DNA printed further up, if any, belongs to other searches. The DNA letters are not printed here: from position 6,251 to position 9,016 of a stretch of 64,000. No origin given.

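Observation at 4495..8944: Uncharacterised two-gene cassette between narG and a decapitated protease gene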

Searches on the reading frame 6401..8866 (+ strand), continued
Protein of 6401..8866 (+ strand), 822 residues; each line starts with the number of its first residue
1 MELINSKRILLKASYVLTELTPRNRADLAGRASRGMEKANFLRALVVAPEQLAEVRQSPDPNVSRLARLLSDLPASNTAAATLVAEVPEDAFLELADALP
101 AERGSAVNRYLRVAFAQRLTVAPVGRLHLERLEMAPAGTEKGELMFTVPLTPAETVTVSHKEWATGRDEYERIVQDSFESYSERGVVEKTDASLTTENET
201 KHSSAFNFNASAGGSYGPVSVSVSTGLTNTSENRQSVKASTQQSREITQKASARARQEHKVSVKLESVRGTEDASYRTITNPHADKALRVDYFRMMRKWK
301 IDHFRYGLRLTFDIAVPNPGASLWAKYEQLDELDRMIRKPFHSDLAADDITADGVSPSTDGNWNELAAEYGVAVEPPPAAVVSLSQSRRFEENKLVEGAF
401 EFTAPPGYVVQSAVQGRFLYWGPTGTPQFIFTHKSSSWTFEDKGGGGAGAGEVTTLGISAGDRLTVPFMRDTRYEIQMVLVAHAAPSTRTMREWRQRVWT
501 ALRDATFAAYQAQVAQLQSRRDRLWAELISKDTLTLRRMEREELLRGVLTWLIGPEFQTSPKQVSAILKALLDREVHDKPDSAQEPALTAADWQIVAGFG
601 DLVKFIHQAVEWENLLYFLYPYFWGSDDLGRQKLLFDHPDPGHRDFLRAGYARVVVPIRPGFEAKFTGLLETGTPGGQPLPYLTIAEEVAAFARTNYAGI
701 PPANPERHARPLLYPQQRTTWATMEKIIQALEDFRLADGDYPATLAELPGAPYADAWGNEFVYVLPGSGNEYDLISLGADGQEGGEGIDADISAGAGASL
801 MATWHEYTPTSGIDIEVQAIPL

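Call 31: find_encoding_contigs(protein=P0026, flank=8000, max_places=2)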
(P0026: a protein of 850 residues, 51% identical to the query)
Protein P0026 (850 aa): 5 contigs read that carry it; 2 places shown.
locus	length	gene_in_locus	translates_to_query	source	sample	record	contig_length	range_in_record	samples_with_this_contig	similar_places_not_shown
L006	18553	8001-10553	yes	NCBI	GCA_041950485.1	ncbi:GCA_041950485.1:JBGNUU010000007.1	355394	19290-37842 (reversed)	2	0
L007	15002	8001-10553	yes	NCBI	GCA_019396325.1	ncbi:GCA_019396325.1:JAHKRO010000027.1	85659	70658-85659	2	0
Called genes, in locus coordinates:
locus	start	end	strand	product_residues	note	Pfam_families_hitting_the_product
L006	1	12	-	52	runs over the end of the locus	-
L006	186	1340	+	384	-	PF23539:DUF7134, PF07730:HisKA_3, PF02518:HATPase_c (weak)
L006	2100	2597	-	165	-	PF23539:DUF7134 (weak)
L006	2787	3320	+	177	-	PF00353:HemolysinCabind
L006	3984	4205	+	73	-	-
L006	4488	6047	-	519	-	PF00691:OmpA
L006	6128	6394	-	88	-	-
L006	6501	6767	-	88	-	PF00440:TetR_N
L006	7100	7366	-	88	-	-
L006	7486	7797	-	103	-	-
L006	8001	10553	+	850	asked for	PF08334:T2SSG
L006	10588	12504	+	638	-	-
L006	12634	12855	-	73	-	-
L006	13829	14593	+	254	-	PF12867:DinB_2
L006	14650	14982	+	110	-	PF00589:Phage_integrase (weak)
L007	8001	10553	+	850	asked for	PF08334:T2SSG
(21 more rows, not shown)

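Call 33: find_encoding_contigs(protein=P0074, flank=8000, max_places=2)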
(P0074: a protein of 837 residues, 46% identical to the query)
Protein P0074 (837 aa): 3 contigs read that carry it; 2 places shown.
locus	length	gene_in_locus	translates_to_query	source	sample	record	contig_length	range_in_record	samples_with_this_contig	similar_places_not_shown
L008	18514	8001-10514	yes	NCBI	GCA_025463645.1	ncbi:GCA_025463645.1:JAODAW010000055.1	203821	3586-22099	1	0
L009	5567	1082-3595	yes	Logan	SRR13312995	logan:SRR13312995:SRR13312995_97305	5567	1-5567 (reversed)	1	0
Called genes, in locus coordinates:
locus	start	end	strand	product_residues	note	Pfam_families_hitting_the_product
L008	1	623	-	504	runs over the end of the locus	PF07690:MFS_1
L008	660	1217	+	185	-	PF00440:TetR_N, PF17937:TetR_C_28 (weak)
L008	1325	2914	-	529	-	PF00389:2-Hacid_dh, PF01842:ACT (faint), PF02826:2-Hacid_dh_C, PF19304:PGDH_inter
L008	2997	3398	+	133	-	-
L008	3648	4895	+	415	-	PF00005:ABC_tran, PF13304:AAA_21 (faint), PF00571:CBS (faint)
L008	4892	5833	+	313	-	PF00528:BPD_transp_1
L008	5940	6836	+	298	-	PF04069:OpuAC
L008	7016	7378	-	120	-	-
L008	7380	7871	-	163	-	-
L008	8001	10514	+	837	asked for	PF08334:T2SSG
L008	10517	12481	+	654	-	-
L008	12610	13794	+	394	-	PF00941:FAD_binding_5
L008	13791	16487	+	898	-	PF00111:Fer2 (weak), PF01799:Fer2_2, PF01315:Ald_Xan_dh_C, PF02738:MoCoBD_1, PF20256:MoCoBD_2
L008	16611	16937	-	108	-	PF11950:DUF3467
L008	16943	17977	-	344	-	PF02625:XdhC_CoxI, PF13478:XdhC_C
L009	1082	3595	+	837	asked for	PF08334:T2SSG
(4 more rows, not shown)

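Call 34: find_encoding_contigs(protein=P0019, flank=8000, max_places=2)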
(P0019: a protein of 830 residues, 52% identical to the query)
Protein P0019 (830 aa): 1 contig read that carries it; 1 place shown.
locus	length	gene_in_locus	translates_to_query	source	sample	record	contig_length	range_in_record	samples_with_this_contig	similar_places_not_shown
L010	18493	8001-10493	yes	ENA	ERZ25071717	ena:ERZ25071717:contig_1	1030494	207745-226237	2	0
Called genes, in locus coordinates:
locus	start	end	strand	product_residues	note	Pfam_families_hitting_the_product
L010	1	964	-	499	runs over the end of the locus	PF01487:DHquinase_I, PF08501:Shikimate_dh_N, PF01488:Shikimate_DH (weak), PF03807:F420_oxidored (weak), PF18317:SDH_C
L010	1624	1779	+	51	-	-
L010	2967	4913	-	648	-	PF02518:HATPase_c, PF13589:HATPase_c_3, PF01119:DNA_mis_repair, PF08676:MutL_C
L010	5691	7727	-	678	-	PF13522:GATase_6, PF13537:GATase_7, PF00733:Asn_synthase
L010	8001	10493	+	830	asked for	PF08334:T2SSG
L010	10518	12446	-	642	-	-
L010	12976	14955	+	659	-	PF02119:FlgI, PF13646:HEAT_2 (faint)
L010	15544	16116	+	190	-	PF12728:HTH_17, PF00072:Response_reg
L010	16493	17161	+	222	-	PF00702:Hydrolase, PF13419:HAD_2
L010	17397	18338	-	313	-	PF01073:3Beta_HSD, PF01370:Epimerase, PF02719:Polysacc_synt_2, PF04321:RmlD_sub_bind, PF07993:NAD_binding_4 (faint), PF13460:NAD_binding_10 (weak), PF16363:GDP_Man_Dehyd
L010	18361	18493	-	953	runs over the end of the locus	-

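Call 35: find_encoding_contigs(protein=P0085, flank=8000, max_places=2)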
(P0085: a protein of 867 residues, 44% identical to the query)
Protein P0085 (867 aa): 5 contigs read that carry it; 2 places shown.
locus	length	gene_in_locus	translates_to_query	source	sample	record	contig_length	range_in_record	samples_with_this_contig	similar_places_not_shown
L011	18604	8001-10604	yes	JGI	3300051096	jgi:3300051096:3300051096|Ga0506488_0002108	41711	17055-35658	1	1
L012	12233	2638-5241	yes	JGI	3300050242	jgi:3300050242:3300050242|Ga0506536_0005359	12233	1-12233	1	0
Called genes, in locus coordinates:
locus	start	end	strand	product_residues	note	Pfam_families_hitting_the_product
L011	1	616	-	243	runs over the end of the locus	PF00072:Response_reg, PF00196:GerE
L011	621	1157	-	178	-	PF00072:Response_reg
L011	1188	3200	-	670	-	PF08448:PAS_4 (faint), PF00989:PAS (weak), PF13188:PAS_8, PF13426:PAS_9, PF00512:HisKA, PF02518:HATPase_c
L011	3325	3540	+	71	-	-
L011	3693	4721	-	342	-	PF00487:FA_desaturase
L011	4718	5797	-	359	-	-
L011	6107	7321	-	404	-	PF01594:AI-2E_transport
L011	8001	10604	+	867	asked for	PF08334:T2SSG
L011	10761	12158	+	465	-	PF00045:Hemopexin (weak)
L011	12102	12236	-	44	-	-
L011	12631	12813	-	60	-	-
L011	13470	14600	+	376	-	-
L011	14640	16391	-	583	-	PF01582:TIR, PF13676:TIR_2, PF22842:Pel9A-like_beta_helix (faint), PF13229:Beta_helix, PF05048:NosD, PF13229:Beta_helix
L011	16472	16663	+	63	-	-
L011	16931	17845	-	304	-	PF11999:Ice_binding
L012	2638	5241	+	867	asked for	PF08334:T2SSG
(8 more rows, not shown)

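Call 39: predict_structure(alignment_id=A2)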
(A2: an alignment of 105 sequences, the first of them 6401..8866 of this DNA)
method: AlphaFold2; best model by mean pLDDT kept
length: 822 residues; sequences in the alignment: 105
mean_pLDDT: 80.9   pTM: 0.67
mean pLDDT of the five models: 80.9, 79.5, 79.4, 79.2, 78.5
residues with pLDDT >= 90: 378; 70-90: 278; 50-70: 69; < 50: 97
segments of 3 or more residues with pLDDT < 50: 162-174, 179-231, 256-273, 698-706
pLDDT, mean of each block of 10 residues (from residue 1): 72 80 85 92 93 95 96 91 95 94 83 93 81 84 83 76 41 47 44 36 31 34 30 61 68 52 40 61 85 84 76 91 95 97 96 76 95 95 96 86 96 96 91 92 84 95 94 94 95 97 97 98 94 92 92 78 88 83 76 90 91 88 86 93 95 90 89 85 79 56 48 74 89 92 93 93 78 88 81 72 78 72 43
secondary structure, 60 per line:
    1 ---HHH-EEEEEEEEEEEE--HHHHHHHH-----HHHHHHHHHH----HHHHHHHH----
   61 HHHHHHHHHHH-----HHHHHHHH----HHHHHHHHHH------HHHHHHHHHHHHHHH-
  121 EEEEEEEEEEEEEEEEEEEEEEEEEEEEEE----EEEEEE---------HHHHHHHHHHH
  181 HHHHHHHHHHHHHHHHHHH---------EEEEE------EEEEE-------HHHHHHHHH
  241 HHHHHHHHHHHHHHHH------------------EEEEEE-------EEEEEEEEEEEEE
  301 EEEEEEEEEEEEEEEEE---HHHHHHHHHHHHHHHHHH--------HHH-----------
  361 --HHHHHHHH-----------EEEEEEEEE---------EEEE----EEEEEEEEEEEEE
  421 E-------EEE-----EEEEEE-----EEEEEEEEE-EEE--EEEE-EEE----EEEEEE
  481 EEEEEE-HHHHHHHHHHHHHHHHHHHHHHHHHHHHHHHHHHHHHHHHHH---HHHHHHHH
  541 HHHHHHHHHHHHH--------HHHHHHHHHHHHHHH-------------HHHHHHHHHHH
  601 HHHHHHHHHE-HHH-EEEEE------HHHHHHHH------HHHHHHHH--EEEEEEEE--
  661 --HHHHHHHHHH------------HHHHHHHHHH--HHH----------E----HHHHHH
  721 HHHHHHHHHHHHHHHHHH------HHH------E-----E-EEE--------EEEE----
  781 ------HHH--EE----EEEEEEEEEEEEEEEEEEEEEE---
elements in order (helices of 4 or more, strands of 3 or more residues): E8-19 H22-29 H35-44 H49-56 H61-71 H77-84 H89-98 H105-119 E121-150 E155-160 H170-199 E209-213 E220-224 H232-256 E275-280 E288-317 H321-338 H363-370 E382-390 E400-403 E408-421 E429-431 E437-442 E448-456 E458-460 E463-466 E468-470 E475-486 H488-529 H533-553 H562-576 H590-609 E616-620 H627-634 H641-648 E651-658 H663-672 H685-694 H715-738 E762-764 E773-776 E798-819

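Call 45: fold_search(model_id=the predicted structure, library=pdb)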
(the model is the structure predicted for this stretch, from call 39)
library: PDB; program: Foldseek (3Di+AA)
matches with E <= 10: 779; with E <= 0.001: 7
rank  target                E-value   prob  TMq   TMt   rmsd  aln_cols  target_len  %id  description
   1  3gn9_A                5.4e-05  1.00  0.10  0.66   2.8       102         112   31  Crystal structure of the major pseudopilin from the type 2 secretion system of Vibrio vulnificus (released 2009-07-28)
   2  3gn9_C                8.3e-05  1.00  0.10  0.66   2.8       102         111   31  Crystal structure of the major pseudopilin from the type 2 secretion system of Vibrio vulnificus (released 2009-07-28)
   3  4lw9_F                1.5e-04  1.00  0.09  0.58   3.1        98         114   34  Crystal structure of Vibrio cholera major pseudopilin EpsG (released 2014-07-16)
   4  4lw9_A                4.4e-04  1.00  0.09  0.58   3.9        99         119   34  Crystal structure of Vibrio cholera major pseudopilin EpsG (released 2014-07-16)
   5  4lw9_I                4.4e-04  1.00  0.09  0.58   3.9        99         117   34  Crystal structure of Vibrio cholera major pseudopilin EpsG (released 2014-07-16)
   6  4lw9_K                5.8e-04  1.00  0.09  0.58   3.0        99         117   33  Crystal structure of Vibrio cholera major pseudopilin EpsG (released 2014-07-16)
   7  3fu1_B                7.1e-04  1.00  0.09  0.61   3.9        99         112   34  Crystal structure of the major pseudopilin from the type 2 secretion system of Vibrio cholerae (released 2009-07-28)
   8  3fu1_A                1.4e-03  1.00  0.09  0.61   3.5        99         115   32  Crystal structure of the major pseudopilin from the type 2 secretion system of Vibrio cholerae (released 2009-07-28)
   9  4lw9_B                1.5e-03  1.00  0.09  0.58   2.3        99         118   30  Crystal structure of Vibrio cholera major pseudopilin EpsG (released 2014-07-16)
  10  8pdz_A                7.2e-03  0.92  0.08  0.37   9.4       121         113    7  Recombinant Ena3A L-Type endospore appendages (released 2023-11-08)
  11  9fmt_D                9.9e-03  0.99  0.10  0.12   7.3       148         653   11  Cryo-EM structure of the BcsB hexameric crown from the E. coli cellulose secretion macrocomplex (released 2024-10-16)
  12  9fmt_B                1.0e-02  0.99  0.10  0.12   7.9       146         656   11  Cryo-EM structure of the BcsB hexameric crown from the E. coli cellulose secretion macrocomplex (released 2024-10-16)
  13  5e7t_G                1.1e-02  0.85  0.10  0.32  10.1       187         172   13  Structure of the tripod (BppUct-A-L) from the baseplate of bacteriophage Tuc2009 (released 2015-12-30)
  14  2xpj_B                1.8e-02  0.75  0.08  0.23  12.2       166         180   11  Crystal structure of Physalis Mottle Virus with intact ordered RNA (released 2010-09-15)
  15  7eel_H                1.9e-02  0.75  0.09  0.35   9.1       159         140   14  Cyanophage Pam1 capsid asymmetric unit (released 2021-10-20)
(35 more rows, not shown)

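Call 51: fold_search(model_id=the predicted structure, library=viral)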
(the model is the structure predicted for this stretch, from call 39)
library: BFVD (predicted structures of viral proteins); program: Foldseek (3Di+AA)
matches with E <= 10: 1135; with E <= 0.001: 3
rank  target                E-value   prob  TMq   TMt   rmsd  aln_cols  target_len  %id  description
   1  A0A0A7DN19            9.5e-05  0.91  0.09  0.07  30.9       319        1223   12  Adsorption protein [Lactobacillus phage Ldl1]
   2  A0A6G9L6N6            2.6e-04  0.96  0.10  0.08  33.5       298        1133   13  Tail fiber receptor binding protein [Bacillus phage vB_BcM_Sam46]
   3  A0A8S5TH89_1          3.1e-04  0.66  0.09  0.08  24.1       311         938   10  Tail protein [Siphoviridae sp. ctuBK6]
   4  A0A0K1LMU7            1.3e-03  0.92  0.11  0.16  36.2       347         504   11  Tail protein [Caulobacter phage Sansa]
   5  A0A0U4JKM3            1.6e-03  0.54  0.08  0.18  14.5       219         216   14  Uncharacterized protein [Arthrobacter phage Galaxy]
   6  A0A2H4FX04            2.0e-03  0.98  0.11  0.10  43.9       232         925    9  (no name in the UniProt tables at hand)
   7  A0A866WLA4            2.2e-03  0.11  0.07  0.06  28.0       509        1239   11  Polyprotein (Fragment) [Aedes birnavirus]
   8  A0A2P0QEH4            2.3e-03  1.00  0.09  0.41   6.3       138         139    9  Uncharacterized protein [Haloarcula hispanica pleomorphic virus 4]
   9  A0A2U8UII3            2.3e-03  0.15  0.05  0.09  39.3       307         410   10  (no name in the UniProt tables at hand)
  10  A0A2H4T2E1            2.8e-03  1.00  0.10  0.39  10.1       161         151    9  Putative nuclear shuttle protein [Cow vetch latent virus]
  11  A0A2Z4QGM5            2.8e-03  0.99  0.09  0.21   7.6       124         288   10  Uncharacterized protein [Ruegeria phage vB_RpoP-V13]
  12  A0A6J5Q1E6            3.0e-03  1.00  0.09  0.35  11.0       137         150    9  Uncharacterized protein [uncultured Caudovirales phage]
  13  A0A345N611            3.1e-03  1.00  0.10  0.50   7.4       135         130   12  (no name in the UniProt tables at hand)
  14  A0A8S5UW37            3.5e-03  0.41  0.07  0.13  36.6       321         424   10  Uncharacterized protein [Siphoviridae sp. ctgaU3]
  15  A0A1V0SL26            3.7e-03  0.90  0.08  0.22  16.0       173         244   10  Uncharacterized protein [Klosneuvirus KNV1]
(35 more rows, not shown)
